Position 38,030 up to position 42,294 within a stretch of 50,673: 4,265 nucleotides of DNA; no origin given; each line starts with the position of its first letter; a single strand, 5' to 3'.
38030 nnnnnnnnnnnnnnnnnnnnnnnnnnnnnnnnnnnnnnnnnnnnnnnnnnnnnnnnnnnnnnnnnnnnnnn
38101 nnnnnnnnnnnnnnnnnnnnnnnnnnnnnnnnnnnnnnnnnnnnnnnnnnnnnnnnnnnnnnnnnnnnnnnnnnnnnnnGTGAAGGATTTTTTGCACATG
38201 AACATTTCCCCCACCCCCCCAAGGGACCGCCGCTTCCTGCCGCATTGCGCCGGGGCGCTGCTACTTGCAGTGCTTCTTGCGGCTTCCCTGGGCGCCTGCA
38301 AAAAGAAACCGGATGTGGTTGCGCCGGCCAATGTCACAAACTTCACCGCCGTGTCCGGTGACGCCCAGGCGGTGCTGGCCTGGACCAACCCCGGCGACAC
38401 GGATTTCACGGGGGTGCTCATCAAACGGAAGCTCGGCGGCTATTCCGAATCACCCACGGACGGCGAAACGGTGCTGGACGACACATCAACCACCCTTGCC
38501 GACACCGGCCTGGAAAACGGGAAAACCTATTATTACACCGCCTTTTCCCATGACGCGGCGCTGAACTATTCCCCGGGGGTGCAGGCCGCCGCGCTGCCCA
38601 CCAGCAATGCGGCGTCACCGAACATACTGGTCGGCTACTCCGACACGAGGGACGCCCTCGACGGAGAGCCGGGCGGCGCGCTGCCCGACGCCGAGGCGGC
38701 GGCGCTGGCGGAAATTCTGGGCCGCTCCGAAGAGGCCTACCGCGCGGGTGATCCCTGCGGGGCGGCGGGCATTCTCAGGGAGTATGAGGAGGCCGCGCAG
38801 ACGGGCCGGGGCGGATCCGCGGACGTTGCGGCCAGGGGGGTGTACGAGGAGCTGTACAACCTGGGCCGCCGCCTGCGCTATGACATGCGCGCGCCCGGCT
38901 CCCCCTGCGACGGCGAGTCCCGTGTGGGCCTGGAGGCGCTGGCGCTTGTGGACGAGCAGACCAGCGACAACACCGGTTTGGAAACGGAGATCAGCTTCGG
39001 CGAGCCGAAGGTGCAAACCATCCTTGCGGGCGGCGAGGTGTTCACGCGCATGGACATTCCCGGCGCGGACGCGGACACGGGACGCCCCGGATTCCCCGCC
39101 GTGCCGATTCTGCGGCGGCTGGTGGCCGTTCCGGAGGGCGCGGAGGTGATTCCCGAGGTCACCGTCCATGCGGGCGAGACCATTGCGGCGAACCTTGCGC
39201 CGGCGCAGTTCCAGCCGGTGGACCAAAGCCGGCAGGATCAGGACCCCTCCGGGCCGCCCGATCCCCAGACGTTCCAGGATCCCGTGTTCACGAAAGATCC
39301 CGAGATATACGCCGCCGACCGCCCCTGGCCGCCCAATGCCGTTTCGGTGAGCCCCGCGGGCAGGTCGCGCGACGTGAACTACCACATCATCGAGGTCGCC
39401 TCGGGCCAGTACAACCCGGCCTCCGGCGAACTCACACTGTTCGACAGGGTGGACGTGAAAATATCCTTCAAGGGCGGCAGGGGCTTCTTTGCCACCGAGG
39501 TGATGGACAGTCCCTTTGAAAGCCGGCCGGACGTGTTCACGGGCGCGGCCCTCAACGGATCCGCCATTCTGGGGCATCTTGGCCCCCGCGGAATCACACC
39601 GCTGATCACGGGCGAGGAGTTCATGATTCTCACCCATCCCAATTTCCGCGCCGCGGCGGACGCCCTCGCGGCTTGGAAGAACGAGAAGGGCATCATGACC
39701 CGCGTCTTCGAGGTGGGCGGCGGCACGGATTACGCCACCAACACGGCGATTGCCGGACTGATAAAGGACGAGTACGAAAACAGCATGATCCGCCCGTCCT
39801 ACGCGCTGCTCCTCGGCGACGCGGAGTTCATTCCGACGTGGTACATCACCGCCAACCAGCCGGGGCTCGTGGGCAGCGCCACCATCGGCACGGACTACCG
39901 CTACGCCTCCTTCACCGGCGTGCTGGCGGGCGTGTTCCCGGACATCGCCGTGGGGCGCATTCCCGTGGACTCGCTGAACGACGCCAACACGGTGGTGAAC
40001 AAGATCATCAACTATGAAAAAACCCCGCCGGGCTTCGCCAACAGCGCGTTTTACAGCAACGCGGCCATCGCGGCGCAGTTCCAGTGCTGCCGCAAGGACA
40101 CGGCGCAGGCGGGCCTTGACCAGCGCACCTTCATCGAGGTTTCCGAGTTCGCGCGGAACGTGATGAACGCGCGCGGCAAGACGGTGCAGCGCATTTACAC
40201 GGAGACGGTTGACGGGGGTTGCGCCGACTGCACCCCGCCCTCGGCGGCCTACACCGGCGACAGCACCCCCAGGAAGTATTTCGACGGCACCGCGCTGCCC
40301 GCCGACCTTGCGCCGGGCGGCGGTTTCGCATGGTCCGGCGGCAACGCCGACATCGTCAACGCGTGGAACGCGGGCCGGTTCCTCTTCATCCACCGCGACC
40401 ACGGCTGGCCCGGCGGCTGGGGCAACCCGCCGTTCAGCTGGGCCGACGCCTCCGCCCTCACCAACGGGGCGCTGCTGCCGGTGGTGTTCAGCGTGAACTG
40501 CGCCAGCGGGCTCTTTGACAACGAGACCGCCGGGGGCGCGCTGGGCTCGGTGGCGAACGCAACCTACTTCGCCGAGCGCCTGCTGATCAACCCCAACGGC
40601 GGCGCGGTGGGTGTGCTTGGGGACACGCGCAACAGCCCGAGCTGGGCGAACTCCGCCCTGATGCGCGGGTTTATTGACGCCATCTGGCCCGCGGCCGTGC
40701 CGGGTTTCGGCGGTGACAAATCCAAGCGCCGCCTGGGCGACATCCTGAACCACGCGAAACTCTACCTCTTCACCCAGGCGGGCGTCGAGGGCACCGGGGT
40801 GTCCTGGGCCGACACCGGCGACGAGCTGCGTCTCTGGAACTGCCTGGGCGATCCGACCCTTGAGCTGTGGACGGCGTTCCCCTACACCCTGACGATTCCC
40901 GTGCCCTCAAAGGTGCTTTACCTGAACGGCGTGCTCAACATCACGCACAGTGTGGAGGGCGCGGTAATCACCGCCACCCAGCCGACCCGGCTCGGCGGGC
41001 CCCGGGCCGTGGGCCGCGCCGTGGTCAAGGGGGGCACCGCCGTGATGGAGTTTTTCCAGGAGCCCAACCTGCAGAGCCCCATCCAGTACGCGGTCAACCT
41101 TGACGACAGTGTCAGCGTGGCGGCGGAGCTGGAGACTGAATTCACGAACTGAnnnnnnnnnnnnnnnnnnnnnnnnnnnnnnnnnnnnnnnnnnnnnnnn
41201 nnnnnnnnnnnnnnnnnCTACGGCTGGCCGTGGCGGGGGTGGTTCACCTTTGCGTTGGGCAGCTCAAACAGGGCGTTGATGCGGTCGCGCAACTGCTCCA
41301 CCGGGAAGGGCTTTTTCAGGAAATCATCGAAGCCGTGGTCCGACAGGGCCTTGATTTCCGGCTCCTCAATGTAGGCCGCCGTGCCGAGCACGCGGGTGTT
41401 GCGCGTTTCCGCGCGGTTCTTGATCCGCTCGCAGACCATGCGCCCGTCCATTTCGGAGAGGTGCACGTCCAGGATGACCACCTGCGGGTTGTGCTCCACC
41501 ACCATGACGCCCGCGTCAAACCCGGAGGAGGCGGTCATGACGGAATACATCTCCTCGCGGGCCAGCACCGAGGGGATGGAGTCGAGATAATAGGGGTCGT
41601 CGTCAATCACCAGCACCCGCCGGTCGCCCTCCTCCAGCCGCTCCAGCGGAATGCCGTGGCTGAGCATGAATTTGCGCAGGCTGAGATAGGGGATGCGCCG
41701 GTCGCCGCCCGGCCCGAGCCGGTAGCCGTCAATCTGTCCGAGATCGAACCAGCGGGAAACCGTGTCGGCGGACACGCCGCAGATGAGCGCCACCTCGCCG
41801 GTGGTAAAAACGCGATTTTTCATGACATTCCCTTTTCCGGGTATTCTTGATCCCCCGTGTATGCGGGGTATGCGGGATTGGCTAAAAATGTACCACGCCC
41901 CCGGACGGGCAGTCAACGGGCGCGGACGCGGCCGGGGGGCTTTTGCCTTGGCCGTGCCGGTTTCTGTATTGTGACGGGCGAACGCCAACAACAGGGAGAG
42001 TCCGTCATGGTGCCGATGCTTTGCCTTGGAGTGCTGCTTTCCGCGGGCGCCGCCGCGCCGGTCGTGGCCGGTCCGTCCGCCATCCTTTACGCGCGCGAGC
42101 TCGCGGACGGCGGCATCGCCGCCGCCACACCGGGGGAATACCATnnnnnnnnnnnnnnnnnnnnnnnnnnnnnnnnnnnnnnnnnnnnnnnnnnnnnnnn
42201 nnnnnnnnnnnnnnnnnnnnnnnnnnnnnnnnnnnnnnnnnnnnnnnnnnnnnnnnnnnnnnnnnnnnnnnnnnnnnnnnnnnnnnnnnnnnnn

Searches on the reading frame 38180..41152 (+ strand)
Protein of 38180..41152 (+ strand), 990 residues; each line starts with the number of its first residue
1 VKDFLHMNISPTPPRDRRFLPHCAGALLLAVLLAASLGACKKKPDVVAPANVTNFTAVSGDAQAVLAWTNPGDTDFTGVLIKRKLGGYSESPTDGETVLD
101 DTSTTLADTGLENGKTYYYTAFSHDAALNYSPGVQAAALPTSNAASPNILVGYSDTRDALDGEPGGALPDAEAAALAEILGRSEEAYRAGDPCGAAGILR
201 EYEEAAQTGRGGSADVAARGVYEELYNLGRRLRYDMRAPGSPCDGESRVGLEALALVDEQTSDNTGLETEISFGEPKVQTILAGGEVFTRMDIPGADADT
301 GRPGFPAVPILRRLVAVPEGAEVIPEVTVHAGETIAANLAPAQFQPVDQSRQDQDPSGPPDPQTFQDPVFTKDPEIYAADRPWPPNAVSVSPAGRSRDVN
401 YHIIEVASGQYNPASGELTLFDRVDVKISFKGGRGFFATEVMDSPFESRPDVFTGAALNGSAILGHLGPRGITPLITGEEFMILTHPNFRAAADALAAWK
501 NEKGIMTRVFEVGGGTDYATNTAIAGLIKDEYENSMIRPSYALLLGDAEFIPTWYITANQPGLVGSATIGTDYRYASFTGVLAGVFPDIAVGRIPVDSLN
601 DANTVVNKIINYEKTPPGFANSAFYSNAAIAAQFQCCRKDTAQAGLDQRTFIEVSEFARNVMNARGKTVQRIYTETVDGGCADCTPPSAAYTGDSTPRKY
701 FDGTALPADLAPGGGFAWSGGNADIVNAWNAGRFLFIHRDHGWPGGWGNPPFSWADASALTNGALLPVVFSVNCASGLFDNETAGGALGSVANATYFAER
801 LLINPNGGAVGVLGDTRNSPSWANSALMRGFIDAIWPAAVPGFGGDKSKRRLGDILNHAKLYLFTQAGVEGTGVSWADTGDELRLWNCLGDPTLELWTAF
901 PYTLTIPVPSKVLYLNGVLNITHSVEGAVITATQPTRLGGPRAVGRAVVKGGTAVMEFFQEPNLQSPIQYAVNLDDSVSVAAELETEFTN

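Call 9: search_protein_families(library=pfam, proteins=[window:38180-41152:+], max_evalue=0.01)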
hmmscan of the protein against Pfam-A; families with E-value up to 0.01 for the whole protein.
window:38180-41152:+ (990 aa): 2 families
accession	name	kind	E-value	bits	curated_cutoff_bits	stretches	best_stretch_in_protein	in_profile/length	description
PF01364.23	Peptidase_C25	-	4e-55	188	23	1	482-896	2-374/374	Peptidase family C25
PF08126.16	Propeptide_C25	-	4.2e-10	39.5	22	1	275-431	30-173/205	Propeptide_C25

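Call 18: search_protein_families(library=ncbifam, proteins=[window:38180-41152:+], max_evalue=0.01)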
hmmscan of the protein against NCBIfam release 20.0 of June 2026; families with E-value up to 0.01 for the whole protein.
window:38180-41152:+ (990 aa): 1 family
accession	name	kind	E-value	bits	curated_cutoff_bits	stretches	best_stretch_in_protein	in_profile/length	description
NF033707.1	T9SS_sortase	equivalog_domain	1e-21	76.4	420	2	480-616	368-523/1095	type IX secretion system sortase PorU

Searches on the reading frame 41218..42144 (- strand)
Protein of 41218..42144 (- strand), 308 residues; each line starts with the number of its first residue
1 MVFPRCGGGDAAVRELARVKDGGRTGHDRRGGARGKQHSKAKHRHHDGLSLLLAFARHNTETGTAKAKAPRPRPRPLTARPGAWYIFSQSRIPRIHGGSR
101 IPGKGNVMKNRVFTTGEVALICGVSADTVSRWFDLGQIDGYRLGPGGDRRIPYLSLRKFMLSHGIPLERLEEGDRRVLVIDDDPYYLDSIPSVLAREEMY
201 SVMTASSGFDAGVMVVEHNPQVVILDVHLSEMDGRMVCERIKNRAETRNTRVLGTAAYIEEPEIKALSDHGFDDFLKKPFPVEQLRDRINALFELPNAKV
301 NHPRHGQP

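Call 17: search_protein_families(library=pfam, proteins=[window:41218-42144:-], max_evalue=0.01)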
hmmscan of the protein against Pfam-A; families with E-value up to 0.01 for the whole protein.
window:41218-42144:- (308 aa): 3 families
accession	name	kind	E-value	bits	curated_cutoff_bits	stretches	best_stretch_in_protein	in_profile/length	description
PF00072.30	Response_reg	-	2e-20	73.4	30.2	1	177-290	1-111/111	Response regulator receiver domain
PF12728.13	HTH_17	-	1.8e-06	28.5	27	1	113-162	2-49/51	Helix-turn-helix domain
PF00376.29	MerR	-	0.0089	16.3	28.2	0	114-150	1-37/38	MerR family regulatory protein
